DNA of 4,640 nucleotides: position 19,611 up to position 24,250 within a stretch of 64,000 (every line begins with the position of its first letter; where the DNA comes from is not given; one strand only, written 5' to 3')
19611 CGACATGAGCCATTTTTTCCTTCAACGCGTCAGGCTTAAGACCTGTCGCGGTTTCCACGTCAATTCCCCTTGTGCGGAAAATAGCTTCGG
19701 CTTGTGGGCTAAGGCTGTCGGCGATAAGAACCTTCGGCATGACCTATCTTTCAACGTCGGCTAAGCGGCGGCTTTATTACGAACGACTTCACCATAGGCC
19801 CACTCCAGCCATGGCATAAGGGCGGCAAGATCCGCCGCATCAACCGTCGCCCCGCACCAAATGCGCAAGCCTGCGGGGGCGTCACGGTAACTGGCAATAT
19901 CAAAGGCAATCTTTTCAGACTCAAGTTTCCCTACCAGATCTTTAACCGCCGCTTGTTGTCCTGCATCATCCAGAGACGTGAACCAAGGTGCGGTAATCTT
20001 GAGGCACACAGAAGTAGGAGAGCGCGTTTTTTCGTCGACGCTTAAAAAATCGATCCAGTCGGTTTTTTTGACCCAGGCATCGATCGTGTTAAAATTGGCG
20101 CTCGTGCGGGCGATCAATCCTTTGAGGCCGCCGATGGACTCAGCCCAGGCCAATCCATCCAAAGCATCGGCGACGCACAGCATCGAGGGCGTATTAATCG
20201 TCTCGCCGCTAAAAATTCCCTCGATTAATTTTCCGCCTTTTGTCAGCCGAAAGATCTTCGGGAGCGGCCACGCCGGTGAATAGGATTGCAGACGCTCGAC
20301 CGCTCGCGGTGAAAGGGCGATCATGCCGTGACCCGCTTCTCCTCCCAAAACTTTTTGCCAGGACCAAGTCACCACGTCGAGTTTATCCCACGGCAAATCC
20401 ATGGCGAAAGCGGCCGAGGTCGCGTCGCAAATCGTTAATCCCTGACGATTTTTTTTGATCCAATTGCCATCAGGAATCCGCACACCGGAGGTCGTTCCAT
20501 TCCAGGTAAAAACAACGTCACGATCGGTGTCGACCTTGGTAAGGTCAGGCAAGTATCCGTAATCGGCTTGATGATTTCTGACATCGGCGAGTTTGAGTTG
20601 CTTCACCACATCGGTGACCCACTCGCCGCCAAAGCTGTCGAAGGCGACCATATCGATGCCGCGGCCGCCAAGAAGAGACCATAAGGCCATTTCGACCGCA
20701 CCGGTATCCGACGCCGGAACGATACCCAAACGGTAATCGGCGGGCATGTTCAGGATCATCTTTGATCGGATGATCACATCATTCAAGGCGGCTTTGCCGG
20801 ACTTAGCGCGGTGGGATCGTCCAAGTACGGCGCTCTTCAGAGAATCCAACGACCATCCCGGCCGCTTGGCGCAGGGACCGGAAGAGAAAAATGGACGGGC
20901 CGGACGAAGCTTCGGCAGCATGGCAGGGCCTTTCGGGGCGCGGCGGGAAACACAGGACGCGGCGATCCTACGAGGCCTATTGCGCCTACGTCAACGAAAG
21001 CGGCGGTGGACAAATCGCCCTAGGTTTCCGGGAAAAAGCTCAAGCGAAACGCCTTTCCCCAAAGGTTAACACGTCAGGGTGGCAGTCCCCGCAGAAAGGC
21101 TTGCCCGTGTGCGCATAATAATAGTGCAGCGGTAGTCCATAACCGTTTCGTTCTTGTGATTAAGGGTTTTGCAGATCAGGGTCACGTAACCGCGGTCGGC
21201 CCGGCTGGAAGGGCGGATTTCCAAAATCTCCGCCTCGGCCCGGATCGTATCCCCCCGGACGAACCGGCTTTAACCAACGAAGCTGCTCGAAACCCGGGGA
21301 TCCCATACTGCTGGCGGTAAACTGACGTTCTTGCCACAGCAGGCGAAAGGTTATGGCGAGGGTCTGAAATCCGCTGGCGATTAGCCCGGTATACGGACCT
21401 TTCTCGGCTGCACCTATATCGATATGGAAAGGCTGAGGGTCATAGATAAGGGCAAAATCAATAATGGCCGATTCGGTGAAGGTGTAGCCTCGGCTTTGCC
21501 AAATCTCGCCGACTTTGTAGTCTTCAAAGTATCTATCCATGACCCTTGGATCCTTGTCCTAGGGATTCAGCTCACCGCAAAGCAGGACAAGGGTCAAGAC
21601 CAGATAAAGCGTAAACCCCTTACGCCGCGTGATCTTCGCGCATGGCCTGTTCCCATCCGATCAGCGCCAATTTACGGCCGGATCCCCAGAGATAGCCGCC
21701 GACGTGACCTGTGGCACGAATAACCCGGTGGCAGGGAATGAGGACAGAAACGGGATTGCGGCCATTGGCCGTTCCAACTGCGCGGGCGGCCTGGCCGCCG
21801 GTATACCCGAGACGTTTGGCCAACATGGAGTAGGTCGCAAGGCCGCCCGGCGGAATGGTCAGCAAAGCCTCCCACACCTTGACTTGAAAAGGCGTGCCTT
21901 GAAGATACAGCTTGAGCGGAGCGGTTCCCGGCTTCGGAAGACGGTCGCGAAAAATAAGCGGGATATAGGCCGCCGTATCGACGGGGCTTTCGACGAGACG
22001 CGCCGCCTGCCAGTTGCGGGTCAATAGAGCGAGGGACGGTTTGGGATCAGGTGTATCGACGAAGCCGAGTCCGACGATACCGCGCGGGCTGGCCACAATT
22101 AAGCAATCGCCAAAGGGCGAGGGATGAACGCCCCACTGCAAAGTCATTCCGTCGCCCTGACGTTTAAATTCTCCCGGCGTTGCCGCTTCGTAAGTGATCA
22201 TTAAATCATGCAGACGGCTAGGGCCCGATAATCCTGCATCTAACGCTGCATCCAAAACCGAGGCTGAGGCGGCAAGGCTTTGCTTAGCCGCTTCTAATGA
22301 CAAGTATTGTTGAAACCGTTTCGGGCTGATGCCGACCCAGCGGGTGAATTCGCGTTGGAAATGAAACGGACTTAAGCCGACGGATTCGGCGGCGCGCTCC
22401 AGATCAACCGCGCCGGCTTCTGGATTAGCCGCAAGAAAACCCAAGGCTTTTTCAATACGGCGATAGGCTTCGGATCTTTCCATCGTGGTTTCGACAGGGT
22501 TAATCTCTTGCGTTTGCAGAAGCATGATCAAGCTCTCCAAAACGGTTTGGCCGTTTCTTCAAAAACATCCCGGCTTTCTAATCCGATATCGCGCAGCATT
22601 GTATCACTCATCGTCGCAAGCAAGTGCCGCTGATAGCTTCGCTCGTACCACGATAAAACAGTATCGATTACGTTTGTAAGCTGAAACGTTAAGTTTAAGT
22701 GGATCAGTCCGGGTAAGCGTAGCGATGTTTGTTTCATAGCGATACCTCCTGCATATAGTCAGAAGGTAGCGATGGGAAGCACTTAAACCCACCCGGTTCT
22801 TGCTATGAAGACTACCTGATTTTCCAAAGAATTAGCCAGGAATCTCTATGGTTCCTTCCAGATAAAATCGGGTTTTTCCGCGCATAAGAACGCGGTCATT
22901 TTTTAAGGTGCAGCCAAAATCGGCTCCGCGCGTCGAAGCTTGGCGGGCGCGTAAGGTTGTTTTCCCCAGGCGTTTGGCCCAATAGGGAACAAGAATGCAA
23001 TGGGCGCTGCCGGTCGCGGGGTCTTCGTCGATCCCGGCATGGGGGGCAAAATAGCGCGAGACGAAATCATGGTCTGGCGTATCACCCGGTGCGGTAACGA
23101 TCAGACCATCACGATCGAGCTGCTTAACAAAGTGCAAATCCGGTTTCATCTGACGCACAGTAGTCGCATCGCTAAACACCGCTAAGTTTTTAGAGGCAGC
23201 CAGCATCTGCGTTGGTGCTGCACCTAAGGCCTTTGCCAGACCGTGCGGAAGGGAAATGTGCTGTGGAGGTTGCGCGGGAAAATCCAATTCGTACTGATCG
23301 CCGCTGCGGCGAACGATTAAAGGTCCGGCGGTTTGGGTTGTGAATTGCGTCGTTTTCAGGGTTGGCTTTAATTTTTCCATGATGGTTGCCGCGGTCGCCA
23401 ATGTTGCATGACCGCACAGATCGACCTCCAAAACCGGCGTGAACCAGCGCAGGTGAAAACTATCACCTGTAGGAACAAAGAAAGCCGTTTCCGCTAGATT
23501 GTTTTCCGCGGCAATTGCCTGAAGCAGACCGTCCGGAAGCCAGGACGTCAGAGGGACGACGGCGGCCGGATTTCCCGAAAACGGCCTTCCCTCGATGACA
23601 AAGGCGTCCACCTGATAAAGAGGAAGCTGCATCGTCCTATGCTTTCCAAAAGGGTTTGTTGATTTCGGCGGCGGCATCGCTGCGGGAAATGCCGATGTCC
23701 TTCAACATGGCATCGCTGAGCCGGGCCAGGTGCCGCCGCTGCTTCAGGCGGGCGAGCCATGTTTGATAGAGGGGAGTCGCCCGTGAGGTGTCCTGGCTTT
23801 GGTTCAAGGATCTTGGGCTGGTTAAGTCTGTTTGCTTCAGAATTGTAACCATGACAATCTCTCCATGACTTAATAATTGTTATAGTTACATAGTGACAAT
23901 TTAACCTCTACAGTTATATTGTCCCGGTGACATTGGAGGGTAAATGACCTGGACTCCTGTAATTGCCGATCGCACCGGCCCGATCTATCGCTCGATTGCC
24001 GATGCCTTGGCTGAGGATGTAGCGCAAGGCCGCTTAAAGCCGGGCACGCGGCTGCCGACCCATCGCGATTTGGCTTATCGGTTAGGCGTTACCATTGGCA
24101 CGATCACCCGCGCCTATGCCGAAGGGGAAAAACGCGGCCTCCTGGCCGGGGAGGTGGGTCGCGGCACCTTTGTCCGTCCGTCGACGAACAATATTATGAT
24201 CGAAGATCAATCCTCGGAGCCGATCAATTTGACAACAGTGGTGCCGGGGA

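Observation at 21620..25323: Tightly coupled DUF1127-phzF-DUF1127-araC/MGMT operon with divergent MocR regulator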

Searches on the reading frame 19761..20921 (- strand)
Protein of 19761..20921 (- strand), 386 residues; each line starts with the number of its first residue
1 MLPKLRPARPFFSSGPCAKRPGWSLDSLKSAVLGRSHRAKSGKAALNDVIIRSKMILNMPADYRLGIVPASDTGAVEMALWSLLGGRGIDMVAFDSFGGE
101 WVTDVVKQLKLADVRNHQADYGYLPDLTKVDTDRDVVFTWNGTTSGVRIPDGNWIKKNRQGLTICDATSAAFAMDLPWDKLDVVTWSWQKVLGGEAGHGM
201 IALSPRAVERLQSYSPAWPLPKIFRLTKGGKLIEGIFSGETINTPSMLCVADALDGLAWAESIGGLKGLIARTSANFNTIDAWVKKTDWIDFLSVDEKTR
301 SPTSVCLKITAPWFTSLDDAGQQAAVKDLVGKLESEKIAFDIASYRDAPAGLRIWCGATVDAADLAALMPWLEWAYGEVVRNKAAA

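Call 3: search_protein_families(library=pfam, proteins=[window:19761-20921:-], max_evalue=0.01)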
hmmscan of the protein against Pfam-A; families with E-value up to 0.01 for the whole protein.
window:19761-20921:- (386 aa): 0 families

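Call 79: search_protein_families(library=ncbifam, proteins=[window:19764-20921:-], max_evalue=0.00001)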
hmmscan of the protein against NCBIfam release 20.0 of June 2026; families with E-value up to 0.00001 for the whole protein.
window:19764-20921:- (386 aa): 5 families
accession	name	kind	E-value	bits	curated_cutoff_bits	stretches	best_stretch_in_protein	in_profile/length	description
NF002841.0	PRK03080.1-2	equivalog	2.1e-202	672.2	477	1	3-382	7-386/389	phosphoserine transaminase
TIGR01365.1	serC_2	equivalog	7.5e-190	630.8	448.2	1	6-377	1-372/374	phosphoserine transaminase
TIGR01366.1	serC_3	equivalog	1.9e-16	60.3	401.65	1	10-302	5-295/361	phosphoserine transaminase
TIGR01364.1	serC_1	equivalog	6e-10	38.5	443.6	1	30-317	31-306/358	phosphoserine transaminase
NF003764.0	PRK05355.1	equivalog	2.3e-09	36.6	253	1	29-311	33-301/357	3-phosphoserine/phosphohydroxythreonine transaminase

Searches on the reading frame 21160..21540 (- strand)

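Call 3: search_protein_families(library=pfam, proteins=[window:21160-21540:-], max_evalue=0.01)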
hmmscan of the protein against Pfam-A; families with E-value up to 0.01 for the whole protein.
window:21160-21540:- (126 aa): 1 family
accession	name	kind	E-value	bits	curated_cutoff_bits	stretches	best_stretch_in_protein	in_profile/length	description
PF01575.25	MaoC_dehydratas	-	7.2e-12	45.4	27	1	15-96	12-92/123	MaoC like domain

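Call 4: search_protein_families(library=ncbifam, proteins=[window:21160-21540:-], max_evalue=0.01)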
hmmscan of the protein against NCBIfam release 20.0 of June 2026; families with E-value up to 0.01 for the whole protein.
window:21160-21540:- (126 aa): 2 families
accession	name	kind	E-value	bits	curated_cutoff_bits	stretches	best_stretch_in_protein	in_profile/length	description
TIGR02278.1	PaaN-DH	equivalog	0.0011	17.3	562.8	1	3-96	523-616/664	phenylacetic acid degradation bifunctional protein PaaZ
NF038241.1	RipB_Ich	equivalog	0.0028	17.6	340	1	4-93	23-112/175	(R)-specific enoyl-CoA hydratase RipB/Ich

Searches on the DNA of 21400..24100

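Call 71: search_rna_families(source=window, start=21400, end=24100, threshold=evalue, max_evalue=1)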
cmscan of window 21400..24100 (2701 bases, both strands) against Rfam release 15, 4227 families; matches with E-value up to 1: 0.
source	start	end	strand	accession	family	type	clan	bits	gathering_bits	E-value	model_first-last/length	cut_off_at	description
